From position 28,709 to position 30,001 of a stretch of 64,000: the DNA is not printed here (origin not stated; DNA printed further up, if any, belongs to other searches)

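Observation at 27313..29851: Co-directional DUF1883-TIR / DUF2971 / NTase-PD-(D/E)xK gene row: candidate undescribed defence system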

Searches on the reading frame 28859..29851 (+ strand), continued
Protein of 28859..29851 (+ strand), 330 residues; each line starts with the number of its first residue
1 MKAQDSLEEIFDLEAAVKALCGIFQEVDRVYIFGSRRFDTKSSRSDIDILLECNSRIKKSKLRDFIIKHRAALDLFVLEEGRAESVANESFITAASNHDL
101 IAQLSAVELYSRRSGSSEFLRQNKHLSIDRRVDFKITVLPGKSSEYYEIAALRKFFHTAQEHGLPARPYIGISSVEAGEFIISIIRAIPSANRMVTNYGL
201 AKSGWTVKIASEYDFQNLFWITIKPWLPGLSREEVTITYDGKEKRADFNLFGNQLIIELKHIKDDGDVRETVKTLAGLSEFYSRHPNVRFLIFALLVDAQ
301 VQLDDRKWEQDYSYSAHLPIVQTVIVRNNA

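Call 30: search_solved_structures(query=A1, max_evalue=1, show_alignments=2)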
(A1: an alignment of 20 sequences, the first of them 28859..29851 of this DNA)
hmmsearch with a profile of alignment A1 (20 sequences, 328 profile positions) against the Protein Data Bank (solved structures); distinct sequences matched with E-value up to 1: 12.
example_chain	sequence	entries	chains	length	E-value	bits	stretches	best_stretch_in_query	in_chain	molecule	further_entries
2rff_A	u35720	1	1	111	5e-07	32.3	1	8-63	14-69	Putative nucleotidyltransferase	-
5yep_A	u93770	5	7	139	1.1e-05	27.9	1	12-74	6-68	Toxin-antitoxin system antidote Mnt family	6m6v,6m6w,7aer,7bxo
6m6u_A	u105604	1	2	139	0.00096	21.5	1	12-74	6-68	Toxin-antitoxin system antitoxin MntA family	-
23wq_1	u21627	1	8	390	0.0027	20.1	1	201-265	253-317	EcbAgaN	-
8xeo_A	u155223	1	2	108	0.0075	18.6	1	14-51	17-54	MNT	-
8xeh_E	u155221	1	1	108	0.0089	18.3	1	14-51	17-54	MNT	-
5z4a_A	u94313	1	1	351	0.16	14.2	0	15-78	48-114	Terminal uridylyltransferase Tailor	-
5z4m_A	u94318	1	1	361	0.17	14.1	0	15-78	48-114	Terminal uridylyltransferase Tailor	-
5z4c_A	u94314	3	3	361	0.17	14.1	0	15-78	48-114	Terminal uridylyltransferase Tailor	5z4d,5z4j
6i0s_A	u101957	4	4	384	0.18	14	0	15-78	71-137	Terminal uridylyltransferase Tailor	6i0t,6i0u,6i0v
7ae2_B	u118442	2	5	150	0.33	13.2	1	8-65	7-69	MNT ANTITOXIN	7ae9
1h31_A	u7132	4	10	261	0.33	13.2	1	99-205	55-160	DIHEME CYTOCHROME C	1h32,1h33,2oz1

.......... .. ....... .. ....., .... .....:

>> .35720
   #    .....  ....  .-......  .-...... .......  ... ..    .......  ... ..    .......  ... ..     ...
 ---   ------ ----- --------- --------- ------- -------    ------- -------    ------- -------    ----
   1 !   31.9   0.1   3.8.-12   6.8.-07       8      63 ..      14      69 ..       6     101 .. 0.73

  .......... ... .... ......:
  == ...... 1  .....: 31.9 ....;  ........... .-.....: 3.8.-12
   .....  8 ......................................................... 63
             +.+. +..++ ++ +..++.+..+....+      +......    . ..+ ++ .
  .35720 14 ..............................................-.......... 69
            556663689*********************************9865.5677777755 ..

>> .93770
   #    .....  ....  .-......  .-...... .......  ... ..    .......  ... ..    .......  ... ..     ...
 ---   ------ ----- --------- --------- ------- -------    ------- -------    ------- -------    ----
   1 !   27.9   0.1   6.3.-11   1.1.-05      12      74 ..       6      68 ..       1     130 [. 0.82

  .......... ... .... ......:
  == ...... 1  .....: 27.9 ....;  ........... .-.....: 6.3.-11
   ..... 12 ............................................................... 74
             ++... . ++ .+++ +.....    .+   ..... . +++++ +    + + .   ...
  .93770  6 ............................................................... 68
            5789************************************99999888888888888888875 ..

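Call 42: predict_structure(alignment_id=A1)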
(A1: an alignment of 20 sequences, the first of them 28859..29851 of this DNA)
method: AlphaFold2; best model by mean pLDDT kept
length: 330 residues; sequences in the alignment: 20
mean_pLDDT: 80.3   pTM: 0.51
mean pLDDT of the five models: 80.3, 77.4, 75.8, 74.0, 73.0
residues with pLDDT >= 90: 115; 70-90: 147; 50-70: 48; < 50: 20
segments of 3 or more residues with pLDDT < 50: 1-4, 138-147, 200-203
pLDDT, mean of each block of 10 residues (from residue 1): 61 91 95 68 80 89 81 89 82 91 92 92 84 57 49 71 76 86 87 57 57 85 73 59 80 88 92 88 88 94 93 89 88
secondary structure, 60 per line:
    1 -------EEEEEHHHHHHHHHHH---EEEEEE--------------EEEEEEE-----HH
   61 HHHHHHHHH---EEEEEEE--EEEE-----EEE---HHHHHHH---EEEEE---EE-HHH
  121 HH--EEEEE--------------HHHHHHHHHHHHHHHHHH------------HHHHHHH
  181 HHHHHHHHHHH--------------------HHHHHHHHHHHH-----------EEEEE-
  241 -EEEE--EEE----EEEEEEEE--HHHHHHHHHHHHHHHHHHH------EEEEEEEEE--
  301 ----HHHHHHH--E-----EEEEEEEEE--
elements in order: E8-12 H13-23 E27-32 E47-53 H59-69 E73-79 E82-85 E91-93 H97-103 E107-111 H118-122 E125-129 H144-161 H174-191 H212-223 E235-239 E242-245 E248-250 E255-262 H265-283 E290-298 H305-311 E320-328

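Call 48: fold_search(model_id=the predicted structure, library=pdb)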
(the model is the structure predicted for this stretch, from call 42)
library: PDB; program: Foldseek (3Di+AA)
matches with E <= 10: 458; with E <= 0.001: 0
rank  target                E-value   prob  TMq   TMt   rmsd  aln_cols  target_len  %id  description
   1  2rff                  1.0e-03  1.00  0.22  0.58   3.4       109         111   23  Crystal structure of a putative nucleotidyltransferase (NP_343093.1) from Sulfolobus solfataricus at 1.40 A resolution (released 2007-10-16)
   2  6eg7_A                1.6e-03  0.82  0.19  0.22  13.4       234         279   12  BbvCI B2 dimer with I3C clusters (released 2018-11-14)
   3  6xz0                  1.9e-03  0.75  0.19  0.25  18.8       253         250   11  Crystal structure of spectinomycin adenyltransferase AAD(9) from Enterococcus faecialis with spectinomycin (released 2020-04-15)
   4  6m9g_A                2.0e-03  0.85  0.22  0.24  13.2       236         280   12  BbvCI B2 dimer with Ta6Br14 clusters (released 2018-11-14)
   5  6sxj                  2.5e-03  0.75  0.17  0.22  17.6       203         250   13  Crystal structure of spectinomycin adenyltransferase AAD(9) from Enterococcus faecialis (released 2020-04-15)
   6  7uy4_A                3.0e-03  0.69  0.18  0.22  19.1       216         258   13  Aminoglycoside-modifying enzyme ANT-3,9 in complex with spectinomycin and AMP-PNP (released 2023-05-10)
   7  5lpa_A                3.9e-03  0.82  0.22  0.26  18.2       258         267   10  AadA E87Q in complex with ATP, calcium and dihydrostreptomycin (released 2018-01-17)
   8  5luh_A                5.6e-03  0.51  0.18  0.22  20.3       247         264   10  AadA E87Q in complex with ATP, calcium and streptomycin (released 2018-01-17)
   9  5luh_B                5.6e-03  0.51  0.18  0.22  20.3       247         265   10  AadA E87Q in complex with ATP, calcium and streptomycin (released 2018-01-17)
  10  6fzb_A                5.9e-03  0.69  0.21  0.25  18.2       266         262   12  AadA in complex with ATP, magnesium and streptomycin (released 2018-06-13)
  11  6p4w_B                7.1e-03  0.75  0.20  0.18  15.0       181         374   11  XPB helicase in a complex with truncated Bax1 from Sulfurisphaera tokodaii at 2.96 Angstrom resolution (released 2020-06-03)
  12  5g4a_A                7.6e-03  0.82  0.22  0.26  18.7       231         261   12  AadA in complex with ATP and magnesium (released 2017-11-29)
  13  7ae9_H                8.1e-03  0.92  0.18  0.39  12.4       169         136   18  Crystal structure of mono-AMPylated HEPN(R46E) toxin in complex with MNT antitoxin (released 2020-12-30)
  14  6p4o_F                9.1e-03  0.92  0.19  0.14   5.9       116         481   12  Complex of XPB helicase with Bax1 endonuclease from Sulfurisphaera tokodaii at 3.15 Angstroms resolution (released 2020-06-03)
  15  7ae9_G                1.0e-02  0.93  0.19  0.39  12.7       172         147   15  Crystal structure of mono-AMPylated HEPN(R46E) toxin in complex with MNT antitoxin (released 2020-12-30)
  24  8xeh_E                2.9e-02  0.99  0.22  0.61   3.4       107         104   18  Crystal structure of HEPN-MNT complex (released 2024-12-18)
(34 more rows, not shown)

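Call 49: find_encoding_contigs(protein=P0010, flank=5000, max_places=2)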
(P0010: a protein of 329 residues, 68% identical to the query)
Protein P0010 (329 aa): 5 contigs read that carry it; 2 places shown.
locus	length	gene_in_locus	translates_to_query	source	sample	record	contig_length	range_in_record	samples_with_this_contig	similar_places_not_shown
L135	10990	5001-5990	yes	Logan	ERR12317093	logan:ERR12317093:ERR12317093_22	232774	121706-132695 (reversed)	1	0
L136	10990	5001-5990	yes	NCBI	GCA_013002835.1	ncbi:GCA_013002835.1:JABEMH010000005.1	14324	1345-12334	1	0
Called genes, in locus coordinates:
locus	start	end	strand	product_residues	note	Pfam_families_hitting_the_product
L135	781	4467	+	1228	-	PF20693:YobI-ATPase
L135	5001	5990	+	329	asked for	PF18765:Polbeta (weak), PF18742:DpnII-MboI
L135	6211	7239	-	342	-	-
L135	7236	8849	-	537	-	PF13175:AAA_15, PF13304:AAA_21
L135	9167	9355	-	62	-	-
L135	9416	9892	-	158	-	-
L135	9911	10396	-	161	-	-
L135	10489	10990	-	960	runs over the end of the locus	PF06048:DUF927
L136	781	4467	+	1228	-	PF20693:YobI-ATPase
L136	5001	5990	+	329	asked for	PF18765:Polbeta (weak), PF18742:DpnII-MboI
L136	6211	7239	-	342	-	-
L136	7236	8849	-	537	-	PF13175:AAA_15, PF13304:AAA_21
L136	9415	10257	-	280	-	-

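Call 50: find_encoding_contigs(protein=P0003, flank=5000, max_places=2)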
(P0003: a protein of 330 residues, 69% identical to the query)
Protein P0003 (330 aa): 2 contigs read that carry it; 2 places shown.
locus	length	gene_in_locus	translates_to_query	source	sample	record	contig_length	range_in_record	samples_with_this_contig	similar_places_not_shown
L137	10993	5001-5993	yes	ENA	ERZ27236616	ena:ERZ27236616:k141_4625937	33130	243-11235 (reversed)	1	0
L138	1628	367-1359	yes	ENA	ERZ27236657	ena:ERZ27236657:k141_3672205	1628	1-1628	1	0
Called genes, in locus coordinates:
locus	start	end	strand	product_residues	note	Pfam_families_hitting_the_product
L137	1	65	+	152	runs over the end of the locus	PF00583:Acetyltransf_1, PF13673:Acetyltransf_10, PF13508:Acetyltransf_7, PF08445:FR47 (weak)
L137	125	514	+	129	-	-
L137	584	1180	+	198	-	PF19648:DUF6151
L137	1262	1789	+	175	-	PF22481:DUF6985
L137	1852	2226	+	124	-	-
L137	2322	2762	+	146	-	-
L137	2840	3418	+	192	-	PF05401:NodS (weak), PF05724:TPMT (weak), PF13489:Methyltransf_23, PF13847:Methyltransf_31, PF08241:Methyltransf_11, PF08242:Methyltransf_12, PF13649:Methyltransf_25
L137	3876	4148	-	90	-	-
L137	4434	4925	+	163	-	PF05117:DUF695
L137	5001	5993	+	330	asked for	PF18742:DpnII-MboI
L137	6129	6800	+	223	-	-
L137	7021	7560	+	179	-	PF00891:Methyltransf_2 (weak), PF05175:MTS, PF13489:Methyltransf_23, PF13847:Methyltransf_31, PF08241:Methyltransf_11, PF08242:Methyltransf_12, PF13649:Methyltransf_25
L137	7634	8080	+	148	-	PF00583:Acetyltransf_1, PF13673:Acetyltransf_10, PF13508:Acetyltransf_7, PF08445:FR47 (weak)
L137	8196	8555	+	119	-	PF02472:ExbD (weak)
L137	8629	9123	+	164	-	-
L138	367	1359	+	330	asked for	PF18742:DpnII-MboI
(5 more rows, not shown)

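Call 60: find_related_loci(query=A1, collection=viral_contigs, flank=8000)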
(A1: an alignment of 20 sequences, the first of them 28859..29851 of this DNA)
Query A1 (330 aa) in viral_contigs; peptide patterns used: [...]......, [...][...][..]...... (x = any residue, [..] = any of these).
59 stretches matched a pattern, but none encodes a relative of the query by tblastn (E <= 1e-3).

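Call 66: search_protein_families(library=padloc, alignment_id=A4, max_evalue=0.00001)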
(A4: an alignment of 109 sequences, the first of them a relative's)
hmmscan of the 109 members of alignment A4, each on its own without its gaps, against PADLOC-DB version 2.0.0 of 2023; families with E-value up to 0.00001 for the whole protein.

A. member 1, L001:3474-5291:+ (606 aa): 0 families

B. families by the number of members that match (of 109 scanned): 270 families (the first 25 are shown)
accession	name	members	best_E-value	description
PDLC02926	HTH_VI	3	1e-12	-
PDLC03021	MTase_I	2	2.6e-178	Type I methyltransferase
PDLC04138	mad6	2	2.3e-51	mads_6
PDLC04042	PD-T4-6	2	9e-44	-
PDLC04060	PD-T4-6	2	4.8e-42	-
PDLC04134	mad2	2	5.1e-42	mads_2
PDLC04053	PD-T4-6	2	2e-40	-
PDLC04057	PD-T4-6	2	1.1e-39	-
PDLC04041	PD-T4-6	2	4.4e-39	-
PDLC04047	PD-T4-6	2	1.1e-37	-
PDLC04061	PD-T4-6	2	1.8e-37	-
PDLC04043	PD-T4-6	2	1.9e-37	-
PDLC04054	PD-T4-6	2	1.1e-35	-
PDLC04049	PD-T4-6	2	6e-34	-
PDLC04048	PD-T4-6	2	9.1e-34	-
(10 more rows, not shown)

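Call 67: search_protein_families(library=pfam, alignment_id=A4, max_evalue=0.00001)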
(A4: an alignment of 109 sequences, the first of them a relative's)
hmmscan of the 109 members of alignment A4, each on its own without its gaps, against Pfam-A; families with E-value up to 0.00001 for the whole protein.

A. member 1, L001:3474-5291:+ (606 aa): 0 families

B. families by the number of members that match (of 109 scanned): 102 families (the first 25 are shown)
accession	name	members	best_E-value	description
PF04203.18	Sortase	3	9.4e-25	Sortase domain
PF01381.28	HTH_3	3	5.6e-15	Helix-turn-helix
PF13560.12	HTH_31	3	1.4e-09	Helix-turn-helix domain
PF12844.13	HTH_19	3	1.8e-08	Helix-turn-helix domain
PF02384.22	N6_Mtase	2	5e-63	N-6 DNA Methylase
PF00069.31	Pkinase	2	8.8e-43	Protein kinase domain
PF17802.7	SpaA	2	1.9e-30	Prealbumin-like fold domain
PF07714.23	PK_Tyr_Ser-Thr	2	2.3e-28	Protein tyrosine and serine/threonine kinase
PF00589.27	Phage_integrase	2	5.3e-23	Phage integrase family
PF07669.17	Eco57I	2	1e-22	Eco57I restriction-modification methylase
PF00665.32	rve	2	1.1e-10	Integrase core domain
PF13715.12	CarbopepD_reg_2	2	3.2e-10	CarboxypepD_reg-like domain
PF00890.30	FAD_binding_2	2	2.3e-09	FAD binding domain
PF02705.21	K_trans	1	1.6e-152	K+ potassium transporter integral membrane domain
PF14403.11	CP_ATPgrasp_2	1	4.9e-145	Circularly permuted ATP-grasp type 2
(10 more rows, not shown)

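Call 83: search_protein_representatives(alignment_id=A1)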
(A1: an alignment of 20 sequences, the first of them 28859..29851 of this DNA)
Query: 20 sequences, 328 profile positions. Proteins with E-value up to 0.001 (for the whole library): 1254; up to 1e-10: 295; up to 1e-30: 120. The best 150 are listed.
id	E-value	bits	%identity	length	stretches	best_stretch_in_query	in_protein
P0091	4.4e-135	466.4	-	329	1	6-327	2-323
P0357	2.7e-123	427.7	-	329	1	8-327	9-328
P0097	6.7e-122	423.1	-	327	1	7-327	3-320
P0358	1.2e-111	389.3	-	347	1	5-328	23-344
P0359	1.9e-106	372.3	-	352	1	6-326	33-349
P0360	2.2e-105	368.8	-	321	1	8-327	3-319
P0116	4.3e-105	367.8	-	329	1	4-327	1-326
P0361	2.5e-104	365.3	-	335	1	16-327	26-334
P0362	1.1e-102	359.9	-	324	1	9-327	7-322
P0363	2.7e-102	358.6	-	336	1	6-328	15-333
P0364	4.5e-100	351.3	-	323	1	8-325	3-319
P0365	1.2e-99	349.9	-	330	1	7-326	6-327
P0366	1.8e-98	346.1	-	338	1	7-326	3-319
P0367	5.6e-94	331.3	-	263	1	67-326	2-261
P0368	1.4e-93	329.9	-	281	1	54-326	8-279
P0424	1.4e-42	162.4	-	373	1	7-145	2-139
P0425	2.8e-42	161.3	-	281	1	5-147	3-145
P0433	9.8e-40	153.0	-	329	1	9-147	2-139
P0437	3.5e-39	151.2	-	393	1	10-142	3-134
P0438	4.7e-38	147.5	-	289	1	8-176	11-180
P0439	1.3e-37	146.0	-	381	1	6-141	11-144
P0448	3.2e-35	138.2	-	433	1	5-142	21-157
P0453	7.6e-34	133.7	-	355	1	8-141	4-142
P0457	1.3e-33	132.9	-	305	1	5-140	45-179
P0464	1.7e-32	129.2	-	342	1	6-139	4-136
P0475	3.8e-30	121.5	-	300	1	4-147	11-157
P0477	4.6e-30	121.2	-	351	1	8-138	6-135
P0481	4.7e-29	117.9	-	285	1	9-138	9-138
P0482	5.0e-29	117.8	-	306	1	7-143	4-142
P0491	1.5e-26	109.6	-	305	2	5-141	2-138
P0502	1.1e-23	100.3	-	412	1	6-138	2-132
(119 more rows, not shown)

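Call 84: search_protein_families(library=pfam, proteins=[P0424, P0437, P0439, P0448, P0453, P0464, P0477, P0502, P0433, P0457], max_evalue=0.01)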
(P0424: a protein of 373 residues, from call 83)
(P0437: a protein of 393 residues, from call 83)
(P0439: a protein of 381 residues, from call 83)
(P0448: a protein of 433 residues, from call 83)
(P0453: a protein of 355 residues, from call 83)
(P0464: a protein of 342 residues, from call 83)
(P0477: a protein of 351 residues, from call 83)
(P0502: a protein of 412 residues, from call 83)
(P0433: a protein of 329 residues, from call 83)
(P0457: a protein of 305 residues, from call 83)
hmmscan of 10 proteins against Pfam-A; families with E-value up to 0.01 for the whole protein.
P0424 (373 aa): 4 families
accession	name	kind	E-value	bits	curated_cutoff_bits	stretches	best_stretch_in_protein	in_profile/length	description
PF18765.7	Polbeta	-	1.2e-07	32.2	26.9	1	10-73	3-70/93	Polymerase beta, Nucleotidyltransferase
PF08238.18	Sel1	-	2.2e-07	31.6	30.7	1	324-357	3-36/36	Sel1 repeat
PF01909.29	NTP_transf_2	-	1.5e-05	25.7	21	1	16-50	10-43/93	Nucleotidyltransferase domain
PF22600.2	MTPAP-like_central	-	4.9e-05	23.9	27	1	10-65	29-71/139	Poly(A) RNA polymerase, mitochondrial-like, central palm domain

P0437 (393 aa): 3 families
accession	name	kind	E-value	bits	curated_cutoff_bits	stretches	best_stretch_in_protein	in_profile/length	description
PF01909.29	NTP_transf_2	-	1.5e-08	35.4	21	1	7-63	3-63/93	Nucleotidyltransferase domain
PF18765.7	Polbeta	-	7.1e-08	32.9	26.9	1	11-64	6-58/93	Polymerase beta, Nucleotidyltransferase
PF22600.2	MTPAP-like_central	-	0.00014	22.4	27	1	8-50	29-70/139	Poly(A) RNA polymerase, mitochondrial-like, central palm domain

P0439 (381 aa): 2 families
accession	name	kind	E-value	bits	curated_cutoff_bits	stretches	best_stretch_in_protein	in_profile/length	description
PF18765.7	Polbeta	-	8.6e-05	23.1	26.9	1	20-68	3-51/93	Polymerase beta, Nucleotidyltransferase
PF01909.29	NTP_transf_2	-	0.0043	17.9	21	1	19-59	3-43/93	Nucleotidyltransferase domain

P0448 (433 aa): 3 families
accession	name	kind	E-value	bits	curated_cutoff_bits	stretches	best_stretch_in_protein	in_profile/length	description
PF18765.7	Polbeta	-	8.7e-08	32.7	26.9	1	37-83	8-54/93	Polymerase beta, Nucleotidyltransferase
PF01909.29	NTP_transf_2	-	4.5e-05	24.2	21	1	29-73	2-45/93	Nucleotidyltransferase domain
PF22600.2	MTPAP-like_central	-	0.00064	20.3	27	1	21-84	19-79/139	Poly(A) RNA polymerase, mitochondrial-like, central palm domain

P0453 (355 aa): 3 families
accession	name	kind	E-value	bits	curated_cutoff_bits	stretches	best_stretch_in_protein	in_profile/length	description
PF18765.7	Polbeta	-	7.3e-06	26.5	26.9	1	13-51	4-42/93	Polymerase beta, Nucleotidyltransferase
PF01909.29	NTP_transf_2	-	3.4e-05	24.6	21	1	8-53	1-45/93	Nucleotidyltransferase domain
PF22600.2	MTPAP-like_central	-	4.6e-05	24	27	1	8-53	25-70/139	Poly(A) RNA polymerase, mitochondrial-like, central palm domain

P0464 (342 aa): 3 families
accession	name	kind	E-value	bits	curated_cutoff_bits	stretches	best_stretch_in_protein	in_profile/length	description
PF18765.7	Polbeta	-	0.00015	22.3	26.9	1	18-63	7-52/93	Polymerase beta, Nucleotidyltransferase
PF01909.29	NTP_transf_2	-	0.00075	20.3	21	1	10-55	1-45/93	Nucleotidyltransferase domain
PF22600.2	MTPAP-like_central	-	0.0085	16.6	27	0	15-53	30-68/139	Poly(A) RNA polymerase, mitochondrial-like, central palm domain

P0477 (351 aa): 2 families
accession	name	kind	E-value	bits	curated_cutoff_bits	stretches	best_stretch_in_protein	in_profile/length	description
PF18765.7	Polbeta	-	0.00048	20.7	26.9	1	17-62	6-51/93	Polymerase beta, Nucleotidyltransferase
PF01909.29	NTP_transf_2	-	0.0013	19.5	21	1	15-54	6-44/93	Nucleotidyltransferase domain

P0502 (412 aa): 4 families
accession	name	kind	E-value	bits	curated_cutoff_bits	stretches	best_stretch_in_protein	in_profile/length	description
PF01048.26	PNP_UDP_1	-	7e-17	62.1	25.1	1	152-391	4-208/233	Phosphorylase superfamily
PF18765.7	Polbeta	-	4.2e-05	24.1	26.9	1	12-51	3-42/93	Polymerase beta, Nucleotidyltransferase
PF01909.29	NTP_transf_2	-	0.00013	22.8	21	1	10-53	3-45/93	Nucleotidyltransferase domain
PF22600.2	MTPAP-like_central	-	0.00052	20.6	27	1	10-50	28-67/139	Poly(A) RNA polymerase, mitochondrial-like, central palm domain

P0433 (329 aa): 3 families
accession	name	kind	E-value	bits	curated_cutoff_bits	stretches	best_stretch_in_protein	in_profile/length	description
PF01909.29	NTP_transf_2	-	2.9e-09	37.6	21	1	7-58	3-58/93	Nucleotidyltransferase domain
PF18765.7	Polbeta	-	6.8e-08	33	26.9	1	11-64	5-58/93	Polymerase beta, Nucleotidyltransferase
PF22600.2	MTPAP-like_central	-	0.00071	20.1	27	1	9-50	30-70/139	Poly(A) RNA polymerase, mitochondrial-like, central palm domain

P0457 (305 aa): 3 families
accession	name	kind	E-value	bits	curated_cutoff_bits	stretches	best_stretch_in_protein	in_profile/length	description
PF18765.7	Polbeta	-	1.4e-05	25.6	26.9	1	61-101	8-48/93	Polymerase beta, Nucleotidyltransferase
PF01909.29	NTP_transf_2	-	0.00027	21.7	21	1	55-97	4-45/93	Nucleotidyltransferase domain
PF22600.2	MTPAP-like_central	-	0.0066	17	27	1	59-97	33-68/139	Poly(A) RNA polymerase, mitochondrial-like, central palm domain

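Call 87: search_protein_families(library=padloc, alignment_id=A5, max_evalue=0.0001)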
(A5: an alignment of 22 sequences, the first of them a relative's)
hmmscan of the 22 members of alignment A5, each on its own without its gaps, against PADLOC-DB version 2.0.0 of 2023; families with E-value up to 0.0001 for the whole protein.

A. member 1, P0424 (373 aa): 3 families
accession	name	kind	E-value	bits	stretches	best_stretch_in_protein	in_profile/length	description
PDLC04906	PDC-S09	-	2e-05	22.9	1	15-52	19-55/98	-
PDLC04902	PDC-S09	-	7.3e-05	21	0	19-53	19-54/97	-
PDLC04903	PDC-S09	-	7.7e-05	21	0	20-81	25-86/108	-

B. families by the number of members that match (of 22 scanned): 18 families
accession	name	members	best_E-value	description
PDLC04906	PDC-S09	15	5.9e-08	-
PDLC04902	PDC-S09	13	1.4e-07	-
PDLC04905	PDC-S09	8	4.8e-07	-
PDLC04903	PDC-S09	7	1.1e-06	-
PDLC04904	PDC-S09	7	1.4e-06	-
PDLC04907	PDC-S09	5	2.4e-07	-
PDLC05007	PDC-S35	1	2e-77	-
PDLC05004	PDC-S35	1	3.1e-73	-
PDLC05005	PDC-S35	1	2e-68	-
PDLC05006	PDC-S35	1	2e-46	-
PDLC05003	PDC-S35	1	1.2e-43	-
PDLC04726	PDC-M60C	1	1.5e-39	-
PDLC00759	Effector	1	5.8e-25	PN-superfamily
PDLC00731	Effector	1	8.7e-10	TIR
PDLC00729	Effector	1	9e-10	TIR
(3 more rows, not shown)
